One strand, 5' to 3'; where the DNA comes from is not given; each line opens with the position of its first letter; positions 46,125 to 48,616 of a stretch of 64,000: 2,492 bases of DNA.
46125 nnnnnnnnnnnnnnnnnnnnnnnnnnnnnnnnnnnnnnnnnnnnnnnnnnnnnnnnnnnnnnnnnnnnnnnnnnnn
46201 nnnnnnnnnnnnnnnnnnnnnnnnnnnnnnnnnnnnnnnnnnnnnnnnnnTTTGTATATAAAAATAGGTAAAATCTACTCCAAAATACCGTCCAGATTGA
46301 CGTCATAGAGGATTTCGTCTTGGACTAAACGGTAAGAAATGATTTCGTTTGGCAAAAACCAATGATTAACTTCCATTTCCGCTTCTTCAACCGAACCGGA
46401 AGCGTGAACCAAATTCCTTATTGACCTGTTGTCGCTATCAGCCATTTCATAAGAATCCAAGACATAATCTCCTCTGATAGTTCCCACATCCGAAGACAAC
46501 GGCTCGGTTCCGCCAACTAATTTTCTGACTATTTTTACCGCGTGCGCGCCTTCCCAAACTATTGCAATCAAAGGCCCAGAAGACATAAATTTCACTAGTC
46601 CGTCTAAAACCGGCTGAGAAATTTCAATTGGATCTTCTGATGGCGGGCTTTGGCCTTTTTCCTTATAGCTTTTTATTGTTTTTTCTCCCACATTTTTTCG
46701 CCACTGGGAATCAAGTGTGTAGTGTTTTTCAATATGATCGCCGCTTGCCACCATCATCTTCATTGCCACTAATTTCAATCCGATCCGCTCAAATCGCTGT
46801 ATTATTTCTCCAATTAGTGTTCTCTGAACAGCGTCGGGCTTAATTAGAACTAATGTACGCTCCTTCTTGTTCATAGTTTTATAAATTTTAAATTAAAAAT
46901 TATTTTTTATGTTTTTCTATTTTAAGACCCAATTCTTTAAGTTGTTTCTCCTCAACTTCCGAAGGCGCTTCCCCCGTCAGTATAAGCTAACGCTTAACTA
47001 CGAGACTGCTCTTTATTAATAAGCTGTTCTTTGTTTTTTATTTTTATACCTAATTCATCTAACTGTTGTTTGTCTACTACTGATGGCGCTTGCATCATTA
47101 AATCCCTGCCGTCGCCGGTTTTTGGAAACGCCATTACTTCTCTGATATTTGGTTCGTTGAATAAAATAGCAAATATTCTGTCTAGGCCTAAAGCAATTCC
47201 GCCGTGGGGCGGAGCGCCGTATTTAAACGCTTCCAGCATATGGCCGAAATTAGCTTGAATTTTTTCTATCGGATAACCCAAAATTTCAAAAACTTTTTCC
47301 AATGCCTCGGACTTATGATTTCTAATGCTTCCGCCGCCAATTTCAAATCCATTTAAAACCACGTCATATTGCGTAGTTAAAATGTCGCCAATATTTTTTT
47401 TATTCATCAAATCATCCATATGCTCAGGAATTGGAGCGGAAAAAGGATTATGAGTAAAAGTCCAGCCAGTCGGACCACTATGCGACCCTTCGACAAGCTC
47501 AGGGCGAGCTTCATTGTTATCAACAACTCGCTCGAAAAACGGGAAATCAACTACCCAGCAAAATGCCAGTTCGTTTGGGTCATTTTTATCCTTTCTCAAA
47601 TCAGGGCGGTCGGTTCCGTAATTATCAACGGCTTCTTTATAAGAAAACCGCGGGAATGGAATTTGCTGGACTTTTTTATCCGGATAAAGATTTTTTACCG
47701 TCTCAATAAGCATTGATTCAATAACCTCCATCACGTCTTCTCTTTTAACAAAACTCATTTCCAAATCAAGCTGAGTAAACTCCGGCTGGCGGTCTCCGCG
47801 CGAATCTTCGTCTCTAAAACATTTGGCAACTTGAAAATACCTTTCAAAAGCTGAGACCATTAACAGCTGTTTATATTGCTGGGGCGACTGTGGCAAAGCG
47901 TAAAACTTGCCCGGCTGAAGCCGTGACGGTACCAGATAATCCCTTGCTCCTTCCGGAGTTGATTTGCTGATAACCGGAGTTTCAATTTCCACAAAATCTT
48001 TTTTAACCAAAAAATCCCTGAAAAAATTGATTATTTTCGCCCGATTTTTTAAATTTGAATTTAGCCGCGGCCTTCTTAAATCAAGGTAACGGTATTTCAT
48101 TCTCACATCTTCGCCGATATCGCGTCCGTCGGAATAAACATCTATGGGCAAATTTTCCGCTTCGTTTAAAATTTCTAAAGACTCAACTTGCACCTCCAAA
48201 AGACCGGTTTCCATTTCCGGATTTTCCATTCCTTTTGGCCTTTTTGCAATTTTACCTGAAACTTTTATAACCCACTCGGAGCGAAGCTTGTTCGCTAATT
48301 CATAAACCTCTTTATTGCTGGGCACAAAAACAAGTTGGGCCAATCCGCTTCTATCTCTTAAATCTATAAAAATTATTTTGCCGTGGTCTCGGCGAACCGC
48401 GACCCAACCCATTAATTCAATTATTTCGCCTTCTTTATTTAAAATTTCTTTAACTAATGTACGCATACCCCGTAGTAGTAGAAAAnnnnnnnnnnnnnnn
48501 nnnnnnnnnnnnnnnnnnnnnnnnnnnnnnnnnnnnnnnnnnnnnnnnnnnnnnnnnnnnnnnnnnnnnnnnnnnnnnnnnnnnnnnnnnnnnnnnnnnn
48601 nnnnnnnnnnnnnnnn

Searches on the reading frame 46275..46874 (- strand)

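Call 7: search_protein_families(library=pfam, proteins=[window:46275-46874:-], max_evalue=0.01)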
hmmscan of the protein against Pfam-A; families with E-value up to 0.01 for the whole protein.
window:46275-46874:- (199 aa): 1 family
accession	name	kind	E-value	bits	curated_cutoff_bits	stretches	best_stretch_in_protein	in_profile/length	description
PF00334.24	NDK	-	1.3e-39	135.6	27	2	86-178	53-135/135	Nucleoside diphosphate kinase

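Call 8: search_protein_families(library=ncbifam, proteins=[window:46275-46874:-], max_evalue=0.01)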
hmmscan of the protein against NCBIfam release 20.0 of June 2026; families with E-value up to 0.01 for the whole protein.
window:46275-46874:- (199 aa): 6 families
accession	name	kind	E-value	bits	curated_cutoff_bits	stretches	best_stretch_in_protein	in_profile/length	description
NF001908.0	PRK00668.1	equivalog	1.9e-41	141.1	155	2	87-180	57-140/141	nucleoside-diphosphate kinase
NF011115.0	PRK14543.1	equivalog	4.1e-40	137.4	287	2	86-183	63-160/169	nucleoside-diphosphate kinase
NF011112.0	PRK14540.1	equivalog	6.9e-33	113.4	202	2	90-173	59-132/135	nucleoside-diphosphate kinase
NF011113.0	PRK14541.1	equivalog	2.2e-24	86.1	255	2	86-179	54-137/140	nucleoside-diphosphate kinase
NF011116.0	PRK14545.1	equivalog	1.2e-21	77.4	217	2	86-176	56-136/139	nucleoside-diphosphate kinase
NF011114.0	PRK14542.1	equivalog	3.9e-20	72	250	2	86-178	54-136/137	nucleoside-diphosphate kinase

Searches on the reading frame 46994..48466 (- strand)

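Call 7: search_protein_families(library=pfam, proteins=[window:46994-48466:-], max_evalue=0.01)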
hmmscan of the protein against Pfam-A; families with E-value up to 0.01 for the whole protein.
window:46994-48466:- (490 aa): 4 families
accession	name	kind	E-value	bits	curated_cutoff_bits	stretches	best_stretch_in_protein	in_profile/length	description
PF00152.25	tRNA-synt_2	-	1.3e-113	379.6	25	1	119-450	2-307/308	tRNA synthetases class II (D, K and N)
PF01336.31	tRNA_anti-codon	-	4.8e-17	62.1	27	1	18-100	3-75/75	OB-fold nucleic acid binding domain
PF15567.11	Imm35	-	0.0038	17.8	27.5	0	446-472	43-69/85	Immunity protein 35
PF00587.30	tRNA-synt_2b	-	0.0083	16.6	29.3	0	209-261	38-91/179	tRNA synthetase class II core domain (G, H, P, S and T)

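Call 8: search_protein_families(library=ncbifam, proteins=[window:46994-48466:-], max_evalue=0.01)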
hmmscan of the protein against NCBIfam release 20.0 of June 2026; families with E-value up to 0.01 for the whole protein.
window:46994-48466:- (490 aa): 16 families
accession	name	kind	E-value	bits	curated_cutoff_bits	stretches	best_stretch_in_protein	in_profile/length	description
NF001750.0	PRK00476.1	equivalog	1.5e-195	650.9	443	2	11-293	16-296/590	aspartate--tRNA ligase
TIGR00459.1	aspS_bact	equivalog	6.4e-170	566.3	373.85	2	10-293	13-291/586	aspartate--tRNA ligase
NF009460.0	PRK12820.1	equivalog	4.4e-137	458.2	1379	2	10-293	32-324/723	bifunctional aspartyl-tRNA synthetase/aspartyl/glutamyl-tRNA amidotransferase subunit C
NF003483.0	PRK05159.1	equivalog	3.3e-75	253.6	353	2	2-281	5-290/438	aspartate--tRNA(Asn) ligase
TIGR00458.1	aspS_nondisc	equivalog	1.2e-62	212.3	368.4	1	10-449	9-421/428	aspartate--tRNA(Asn) ligase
NF003037.0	PRK03932.1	equivalog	2.2e-43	148.9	414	2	3-262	4-264/451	asparagine--tRNA ligase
TIGR00457.1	asnS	equivalog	3.3e-41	141.6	342.6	2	4-263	7-267/455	asparagine--tRNA ligase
NF001756.1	PRK00484.1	subfamily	2.1e-40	138.8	468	1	6-449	44-484/488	lysine--tRNA ligase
TIGR00499.1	lysS_bact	equivalog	5.6e-39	134.1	427.6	2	6-275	46-300/496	lysine--tRNA ligase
NF002821.0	PRK02983.1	equivalog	6.5e-27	94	742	2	6-261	652-900/1102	bifunctional lysylphosphatidylglycerol synthetase/lysine--tRNA ligase LysX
NF009101.0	PRK12445.1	subfamily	6.6e-26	90.9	1026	1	17-449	69-500/505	lysine--tRNA ligase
TIGR00462.1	genX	equivalog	2.3e-21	76.5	286.9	2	139-285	1-144/304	EF-P lysine aminoacylase EpmA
NF006828.0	PRK09350.1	equivalog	3.3e-20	72.6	264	2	137-264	14-142/325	elongation factor P--(R)-beta-lysine ligase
NF005054.0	PRK06462.1-4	equivalog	1.9e-19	69.9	309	1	124-312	10-212/318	asparagine synthetase A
NF005052.0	PRK06462.1-1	equivalog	6e-14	51.9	368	1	102-261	14-174/353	asparagine synthetase A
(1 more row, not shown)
